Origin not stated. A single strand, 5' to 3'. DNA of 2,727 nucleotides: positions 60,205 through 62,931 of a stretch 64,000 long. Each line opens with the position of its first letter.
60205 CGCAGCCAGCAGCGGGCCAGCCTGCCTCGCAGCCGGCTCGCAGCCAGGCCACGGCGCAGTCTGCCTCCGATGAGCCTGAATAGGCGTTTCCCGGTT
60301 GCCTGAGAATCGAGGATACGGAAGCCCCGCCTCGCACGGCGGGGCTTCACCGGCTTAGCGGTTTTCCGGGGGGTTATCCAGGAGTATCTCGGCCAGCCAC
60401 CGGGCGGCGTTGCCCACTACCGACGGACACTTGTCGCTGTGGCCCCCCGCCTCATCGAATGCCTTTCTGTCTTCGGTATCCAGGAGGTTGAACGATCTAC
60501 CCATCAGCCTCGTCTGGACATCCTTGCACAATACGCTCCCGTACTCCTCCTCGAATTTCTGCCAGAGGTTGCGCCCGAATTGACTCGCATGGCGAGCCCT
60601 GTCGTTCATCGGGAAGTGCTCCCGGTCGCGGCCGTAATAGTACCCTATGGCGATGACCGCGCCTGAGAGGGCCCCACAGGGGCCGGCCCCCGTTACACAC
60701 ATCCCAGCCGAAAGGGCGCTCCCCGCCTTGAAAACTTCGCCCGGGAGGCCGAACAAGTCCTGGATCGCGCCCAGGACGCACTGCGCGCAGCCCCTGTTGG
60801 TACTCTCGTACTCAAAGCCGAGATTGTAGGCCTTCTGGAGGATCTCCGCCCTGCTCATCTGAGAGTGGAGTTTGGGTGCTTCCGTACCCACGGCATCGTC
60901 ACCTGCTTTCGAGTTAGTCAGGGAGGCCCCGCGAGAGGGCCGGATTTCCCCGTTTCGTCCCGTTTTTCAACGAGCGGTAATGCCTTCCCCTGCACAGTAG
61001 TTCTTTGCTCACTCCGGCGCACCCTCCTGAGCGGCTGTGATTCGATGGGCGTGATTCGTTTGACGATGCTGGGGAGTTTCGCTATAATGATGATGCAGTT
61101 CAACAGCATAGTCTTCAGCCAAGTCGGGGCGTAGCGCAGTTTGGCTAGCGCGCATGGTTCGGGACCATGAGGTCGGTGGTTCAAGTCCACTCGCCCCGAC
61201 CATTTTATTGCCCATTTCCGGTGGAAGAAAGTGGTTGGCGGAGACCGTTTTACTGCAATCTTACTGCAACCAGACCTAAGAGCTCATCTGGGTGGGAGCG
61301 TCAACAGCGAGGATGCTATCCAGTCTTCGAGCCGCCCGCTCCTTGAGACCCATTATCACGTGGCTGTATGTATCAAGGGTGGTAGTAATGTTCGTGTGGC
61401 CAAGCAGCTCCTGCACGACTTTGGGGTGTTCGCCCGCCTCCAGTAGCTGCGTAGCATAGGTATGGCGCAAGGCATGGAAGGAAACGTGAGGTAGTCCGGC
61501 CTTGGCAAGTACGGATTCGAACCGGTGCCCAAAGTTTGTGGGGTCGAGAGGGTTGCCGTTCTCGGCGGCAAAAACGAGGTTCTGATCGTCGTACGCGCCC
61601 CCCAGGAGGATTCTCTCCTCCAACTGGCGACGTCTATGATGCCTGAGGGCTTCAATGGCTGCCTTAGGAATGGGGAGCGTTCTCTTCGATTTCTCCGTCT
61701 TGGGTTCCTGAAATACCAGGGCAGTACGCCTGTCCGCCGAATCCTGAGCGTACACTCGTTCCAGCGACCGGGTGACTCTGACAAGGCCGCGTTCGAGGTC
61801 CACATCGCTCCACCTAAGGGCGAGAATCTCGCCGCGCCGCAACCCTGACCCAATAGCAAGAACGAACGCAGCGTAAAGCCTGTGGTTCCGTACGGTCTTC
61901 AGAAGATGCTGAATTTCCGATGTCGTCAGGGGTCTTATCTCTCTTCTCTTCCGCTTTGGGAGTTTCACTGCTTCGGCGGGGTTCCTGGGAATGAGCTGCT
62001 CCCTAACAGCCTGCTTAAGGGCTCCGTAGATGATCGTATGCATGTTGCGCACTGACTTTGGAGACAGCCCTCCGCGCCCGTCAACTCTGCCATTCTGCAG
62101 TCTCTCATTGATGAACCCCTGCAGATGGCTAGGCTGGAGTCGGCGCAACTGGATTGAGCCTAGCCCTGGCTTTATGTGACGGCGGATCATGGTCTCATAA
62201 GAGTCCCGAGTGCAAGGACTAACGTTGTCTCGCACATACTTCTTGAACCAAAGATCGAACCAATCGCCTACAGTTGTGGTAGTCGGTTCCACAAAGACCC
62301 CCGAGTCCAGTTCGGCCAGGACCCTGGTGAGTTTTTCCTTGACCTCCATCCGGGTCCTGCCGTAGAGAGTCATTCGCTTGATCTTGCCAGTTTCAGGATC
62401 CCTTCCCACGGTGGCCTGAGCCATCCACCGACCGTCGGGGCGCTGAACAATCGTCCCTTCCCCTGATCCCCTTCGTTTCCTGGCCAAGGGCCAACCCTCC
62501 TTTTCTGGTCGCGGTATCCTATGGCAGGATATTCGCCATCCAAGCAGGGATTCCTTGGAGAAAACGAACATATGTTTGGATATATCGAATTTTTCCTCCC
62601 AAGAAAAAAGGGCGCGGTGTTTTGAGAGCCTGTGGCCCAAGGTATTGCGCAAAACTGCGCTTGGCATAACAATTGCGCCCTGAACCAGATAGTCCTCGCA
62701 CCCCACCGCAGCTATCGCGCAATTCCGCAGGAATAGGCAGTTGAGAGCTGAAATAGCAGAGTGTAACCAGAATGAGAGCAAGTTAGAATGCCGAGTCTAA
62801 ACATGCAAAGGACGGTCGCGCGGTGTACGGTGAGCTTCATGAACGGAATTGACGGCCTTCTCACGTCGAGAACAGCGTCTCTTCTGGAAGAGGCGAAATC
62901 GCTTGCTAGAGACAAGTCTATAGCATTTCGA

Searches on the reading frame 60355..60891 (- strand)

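Call 92: search_protein_families(library=pfam, proteins=[window:60355-60891:-], max_evalue=0.001)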
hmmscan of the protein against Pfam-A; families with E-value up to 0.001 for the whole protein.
window:60355-60891:- (178 aa): 1 family
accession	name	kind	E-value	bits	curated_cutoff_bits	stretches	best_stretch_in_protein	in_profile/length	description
PF09719.15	C_GCAxxG_C_C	-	2.8e-24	85.9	27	1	35-169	3-118/118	Putative redox-active protein (C_GCAxxG_C_C)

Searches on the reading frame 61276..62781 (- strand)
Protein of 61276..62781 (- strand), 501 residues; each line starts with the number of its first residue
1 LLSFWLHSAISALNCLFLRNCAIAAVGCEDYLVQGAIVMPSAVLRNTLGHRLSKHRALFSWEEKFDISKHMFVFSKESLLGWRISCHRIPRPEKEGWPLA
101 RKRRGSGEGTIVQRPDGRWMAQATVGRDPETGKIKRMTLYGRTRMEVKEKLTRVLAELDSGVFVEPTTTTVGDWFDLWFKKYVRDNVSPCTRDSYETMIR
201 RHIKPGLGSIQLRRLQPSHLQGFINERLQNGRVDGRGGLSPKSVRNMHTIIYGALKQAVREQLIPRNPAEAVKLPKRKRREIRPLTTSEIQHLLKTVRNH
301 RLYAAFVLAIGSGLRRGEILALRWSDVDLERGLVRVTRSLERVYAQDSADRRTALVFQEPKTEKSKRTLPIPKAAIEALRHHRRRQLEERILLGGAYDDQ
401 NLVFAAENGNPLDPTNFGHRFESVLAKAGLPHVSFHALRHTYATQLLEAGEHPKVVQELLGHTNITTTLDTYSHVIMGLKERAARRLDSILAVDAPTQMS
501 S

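Call 92: search_protein_families(library=pfam, proteins=[window:61276-62781:-], max_evalue=0.001)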
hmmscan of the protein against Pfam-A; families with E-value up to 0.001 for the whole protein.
window:61276-62781:- (501 aa): 2 families
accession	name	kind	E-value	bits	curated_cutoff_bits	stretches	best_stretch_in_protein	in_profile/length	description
PF00589.27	Phage_integrase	-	1.4e-32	113.2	27.1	1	285-475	3-168/172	Phage integrase family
PF14659.12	Phage_int_SAM_3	-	5.1e-14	52.7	22.6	1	170-226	1-56/58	Phage integrase, N-terminal SAM-like domain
